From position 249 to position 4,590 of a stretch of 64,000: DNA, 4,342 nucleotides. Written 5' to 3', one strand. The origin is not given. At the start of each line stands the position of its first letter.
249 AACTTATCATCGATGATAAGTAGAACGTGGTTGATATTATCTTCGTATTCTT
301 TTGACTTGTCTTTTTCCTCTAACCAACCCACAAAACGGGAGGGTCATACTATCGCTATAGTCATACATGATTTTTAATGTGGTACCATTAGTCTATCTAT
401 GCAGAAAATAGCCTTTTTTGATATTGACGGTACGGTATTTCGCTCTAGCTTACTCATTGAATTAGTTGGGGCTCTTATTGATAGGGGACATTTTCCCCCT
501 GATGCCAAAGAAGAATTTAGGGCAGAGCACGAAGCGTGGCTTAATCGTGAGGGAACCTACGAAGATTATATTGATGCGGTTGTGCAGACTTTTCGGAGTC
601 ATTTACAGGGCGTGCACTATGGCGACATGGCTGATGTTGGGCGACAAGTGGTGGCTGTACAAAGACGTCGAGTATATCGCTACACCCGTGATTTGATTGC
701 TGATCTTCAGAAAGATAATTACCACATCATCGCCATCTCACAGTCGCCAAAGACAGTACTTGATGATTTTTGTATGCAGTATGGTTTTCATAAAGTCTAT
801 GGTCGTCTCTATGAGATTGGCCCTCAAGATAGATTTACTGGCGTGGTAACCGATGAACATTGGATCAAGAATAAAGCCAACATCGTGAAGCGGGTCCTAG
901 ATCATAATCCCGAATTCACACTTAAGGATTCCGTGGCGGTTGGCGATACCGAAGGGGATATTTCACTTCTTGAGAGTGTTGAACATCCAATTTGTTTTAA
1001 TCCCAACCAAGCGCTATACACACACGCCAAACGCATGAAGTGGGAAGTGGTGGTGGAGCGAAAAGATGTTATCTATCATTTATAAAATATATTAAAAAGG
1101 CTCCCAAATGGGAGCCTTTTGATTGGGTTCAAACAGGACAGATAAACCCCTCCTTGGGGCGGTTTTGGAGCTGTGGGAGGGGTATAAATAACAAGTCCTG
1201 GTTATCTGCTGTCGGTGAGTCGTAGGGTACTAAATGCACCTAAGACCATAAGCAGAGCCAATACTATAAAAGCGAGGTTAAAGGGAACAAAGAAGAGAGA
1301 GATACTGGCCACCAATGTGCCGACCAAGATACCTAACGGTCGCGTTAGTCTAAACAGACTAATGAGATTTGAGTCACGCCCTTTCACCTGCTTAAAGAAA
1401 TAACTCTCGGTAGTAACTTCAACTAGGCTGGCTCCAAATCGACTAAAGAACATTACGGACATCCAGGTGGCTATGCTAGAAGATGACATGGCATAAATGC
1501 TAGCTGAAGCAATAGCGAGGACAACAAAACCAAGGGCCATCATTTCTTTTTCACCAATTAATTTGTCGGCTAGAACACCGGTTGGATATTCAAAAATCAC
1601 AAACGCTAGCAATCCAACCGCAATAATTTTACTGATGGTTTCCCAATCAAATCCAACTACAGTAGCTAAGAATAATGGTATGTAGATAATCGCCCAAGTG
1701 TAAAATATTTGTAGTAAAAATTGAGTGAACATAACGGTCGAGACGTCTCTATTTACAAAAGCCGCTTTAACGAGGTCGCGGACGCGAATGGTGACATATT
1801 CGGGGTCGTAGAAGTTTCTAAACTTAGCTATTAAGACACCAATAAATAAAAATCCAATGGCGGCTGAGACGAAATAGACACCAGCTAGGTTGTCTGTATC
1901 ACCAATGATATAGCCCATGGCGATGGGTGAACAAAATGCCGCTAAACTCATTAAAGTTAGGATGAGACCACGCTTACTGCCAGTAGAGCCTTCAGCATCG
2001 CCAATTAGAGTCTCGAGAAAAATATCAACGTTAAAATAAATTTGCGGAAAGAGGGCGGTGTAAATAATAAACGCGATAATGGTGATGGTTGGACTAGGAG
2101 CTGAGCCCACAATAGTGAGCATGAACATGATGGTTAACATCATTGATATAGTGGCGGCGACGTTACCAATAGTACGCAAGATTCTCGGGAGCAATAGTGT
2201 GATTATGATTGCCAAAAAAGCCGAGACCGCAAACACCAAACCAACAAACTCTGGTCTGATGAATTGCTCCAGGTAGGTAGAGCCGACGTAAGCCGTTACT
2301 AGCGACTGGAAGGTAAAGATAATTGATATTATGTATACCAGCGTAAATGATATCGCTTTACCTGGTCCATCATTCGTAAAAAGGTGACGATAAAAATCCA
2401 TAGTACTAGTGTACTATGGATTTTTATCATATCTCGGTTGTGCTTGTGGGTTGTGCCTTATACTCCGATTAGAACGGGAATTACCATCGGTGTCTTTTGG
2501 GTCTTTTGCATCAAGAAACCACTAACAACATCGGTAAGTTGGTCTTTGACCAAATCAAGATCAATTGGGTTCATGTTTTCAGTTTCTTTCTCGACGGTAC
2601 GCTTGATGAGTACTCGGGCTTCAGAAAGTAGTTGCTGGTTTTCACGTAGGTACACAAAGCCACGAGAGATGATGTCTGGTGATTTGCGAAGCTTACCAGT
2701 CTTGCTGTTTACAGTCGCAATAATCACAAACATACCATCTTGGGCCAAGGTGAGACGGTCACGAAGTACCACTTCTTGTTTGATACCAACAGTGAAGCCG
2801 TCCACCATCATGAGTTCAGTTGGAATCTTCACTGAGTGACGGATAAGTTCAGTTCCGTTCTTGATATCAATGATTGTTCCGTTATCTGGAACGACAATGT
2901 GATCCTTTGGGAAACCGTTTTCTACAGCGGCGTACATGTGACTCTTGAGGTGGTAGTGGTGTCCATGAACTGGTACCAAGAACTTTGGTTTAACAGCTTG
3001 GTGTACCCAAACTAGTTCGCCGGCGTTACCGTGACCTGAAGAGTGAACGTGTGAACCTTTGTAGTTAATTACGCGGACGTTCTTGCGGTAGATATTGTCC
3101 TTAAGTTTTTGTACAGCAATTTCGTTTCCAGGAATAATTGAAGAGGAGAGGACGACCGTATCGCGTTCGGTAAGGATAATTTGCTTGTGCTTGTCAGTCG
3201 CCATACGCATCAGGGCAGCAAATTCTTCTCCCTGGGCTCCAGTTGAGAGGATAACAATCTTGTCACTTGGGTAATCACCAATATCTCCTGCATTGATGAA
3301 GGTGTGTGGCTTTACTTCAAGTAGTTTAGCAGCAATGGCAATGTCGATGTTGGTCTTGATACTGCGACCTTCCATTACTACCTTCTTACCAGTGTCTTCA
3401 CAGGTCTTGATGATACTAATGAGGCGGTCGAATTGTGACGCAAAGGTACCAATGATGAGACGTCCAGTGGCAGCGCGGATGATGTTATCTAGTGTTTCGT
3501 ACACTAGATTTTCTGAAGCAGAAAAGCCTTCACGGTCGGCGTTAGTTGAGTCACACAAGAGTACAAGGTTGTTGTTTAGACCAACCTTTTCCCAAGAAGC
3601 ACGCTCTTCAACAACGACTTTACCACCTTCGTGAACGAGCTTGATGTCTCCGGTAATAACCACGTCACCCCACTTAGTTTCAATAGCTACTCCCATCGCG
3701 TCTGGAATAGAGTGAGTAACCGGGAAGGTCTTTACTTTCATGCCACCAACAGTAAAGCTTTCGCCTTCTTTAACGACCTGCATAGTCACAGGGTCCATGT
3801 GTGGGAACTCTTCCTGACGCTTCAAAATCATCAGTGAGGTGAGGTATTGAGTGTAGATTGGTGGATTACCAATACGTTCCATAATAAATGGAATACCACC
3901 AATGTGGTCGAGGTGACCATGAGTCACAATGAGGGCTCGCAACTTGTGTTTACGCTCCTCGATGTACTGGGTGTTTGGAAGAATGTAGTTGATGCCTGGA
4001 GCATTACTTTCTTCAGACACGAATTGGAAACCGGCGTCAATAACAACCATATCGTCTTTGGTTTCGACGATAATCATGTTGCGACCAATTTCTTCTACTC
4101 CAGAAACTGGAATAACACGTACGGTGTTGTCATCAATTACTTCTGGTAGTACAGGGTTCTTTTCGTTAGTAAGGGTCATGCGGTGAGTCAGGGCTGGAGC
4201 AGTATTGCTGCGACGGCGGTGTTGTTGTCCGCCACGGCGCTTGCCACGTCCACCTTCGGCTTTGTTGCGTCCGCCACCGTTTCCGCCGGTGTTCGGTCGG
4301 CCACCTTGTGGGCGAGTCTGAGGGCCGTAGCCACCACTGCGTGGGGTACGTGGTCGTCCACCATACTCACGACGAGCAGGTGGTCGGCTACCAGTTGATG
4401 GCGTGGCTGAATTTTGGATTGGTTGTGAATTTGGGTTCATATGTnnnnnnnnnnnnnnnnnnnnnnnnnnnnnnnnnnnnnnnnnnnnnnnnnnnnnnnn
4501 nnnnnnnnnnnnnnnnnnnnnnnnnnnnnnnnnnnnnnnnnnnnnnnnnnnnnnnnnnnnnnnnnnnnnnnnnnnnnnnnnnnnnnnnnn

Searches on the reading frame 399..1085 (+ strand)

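Call 68: search_protein_families(library=pfam, proteins=[window:399-1085:+], max_evalue=0.0001)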
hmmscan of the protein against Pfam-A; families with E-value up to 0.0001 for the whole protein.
window:399-1085:+ (228 aa): 2 families
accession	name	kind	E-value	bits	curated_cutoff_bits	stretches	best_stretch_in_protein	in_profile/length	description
PF12710.13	HAD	-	1.8e-15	58.3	27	1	5-192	1-189/189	haloacid dehalogenase-like hydrolase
PF00702.32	Hydrolase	-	2e-06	28.8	26.4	1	3-191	2-187/191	haloacid dehalogenase-like hydrolase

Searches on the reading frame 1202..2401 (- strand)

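Call 68: search_protein_families(library=pfam, proteins=[window:1202-2401:-], max_evalue=0.0001)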
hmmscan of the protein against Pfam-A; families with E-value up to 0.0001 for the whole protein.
window:1202-2401:- (399 aa): 1 family
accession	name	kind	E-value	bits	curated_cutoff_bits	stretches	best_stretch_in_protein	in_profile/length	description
PF07690.21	MFS_1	-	2.5e-17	63.3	33.4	2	223-390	1-166/347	Major Facilitator Superfamily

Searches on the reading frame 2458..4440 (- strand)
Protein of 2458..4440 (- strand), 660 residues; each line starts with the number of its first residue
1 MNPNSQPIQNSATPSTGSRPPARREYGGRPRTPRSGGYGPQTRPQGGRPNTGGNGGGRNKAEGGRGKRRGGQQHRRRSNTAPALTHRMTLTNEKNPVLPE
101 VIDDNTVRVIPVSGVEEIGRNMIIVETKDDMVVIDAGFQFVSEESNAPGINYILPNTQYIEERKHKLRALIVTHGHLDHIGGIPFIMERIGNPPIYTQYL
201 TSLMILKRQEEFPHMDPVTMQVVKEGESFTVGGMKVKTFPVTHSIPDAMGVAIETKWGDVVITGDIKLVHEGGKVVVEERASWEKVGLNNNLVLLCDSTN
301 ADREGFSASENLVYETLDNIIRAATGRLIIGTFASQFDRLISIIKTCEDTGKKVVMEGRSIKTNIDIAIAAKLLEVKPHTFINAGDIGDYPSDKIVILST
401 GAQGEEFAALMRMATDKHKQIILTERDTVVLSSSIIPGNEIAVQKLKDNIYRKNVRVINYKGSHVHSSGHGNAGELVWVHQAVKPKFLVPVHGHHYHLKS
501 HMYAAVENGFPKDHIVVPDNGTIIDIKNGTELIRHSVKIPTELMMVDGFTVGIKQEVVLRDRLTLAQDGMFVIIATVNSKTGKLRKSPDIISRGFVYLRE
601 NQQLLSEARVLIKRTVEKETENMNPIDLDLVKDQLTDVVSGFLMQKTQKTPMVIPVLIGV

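Call 68: search_protein_families(library=pfam, proteins=[window:2458-4440:-], max_evalue=0.0001)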
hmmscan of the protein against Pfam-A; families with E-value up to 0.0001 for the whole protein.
window:2458-4440:- (660 aa): 4 families
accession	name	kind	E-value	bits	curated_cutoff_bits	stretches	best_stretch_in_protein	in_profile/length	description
PF22505.1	RNase_J_b_CASP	-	1.1e-37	129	27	1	326-449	2-125/126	Ribonuclease J, beta-CASP domain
PF17770.6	RNase_J_C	-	1.5e-24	87.4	23.8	1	558-659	1-101/102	Ribonuclease J C-terminal domain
PF12706.13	Lactamase_B_2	-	1.7e-14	54.3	27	1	132-271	3-148/200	Beta-lactamase superfamily domain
PF00753.33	Lactamase_B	-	4.4e-14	53.3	22.7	1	120-277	6-161/196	Metallo-beta-lactamase superfamily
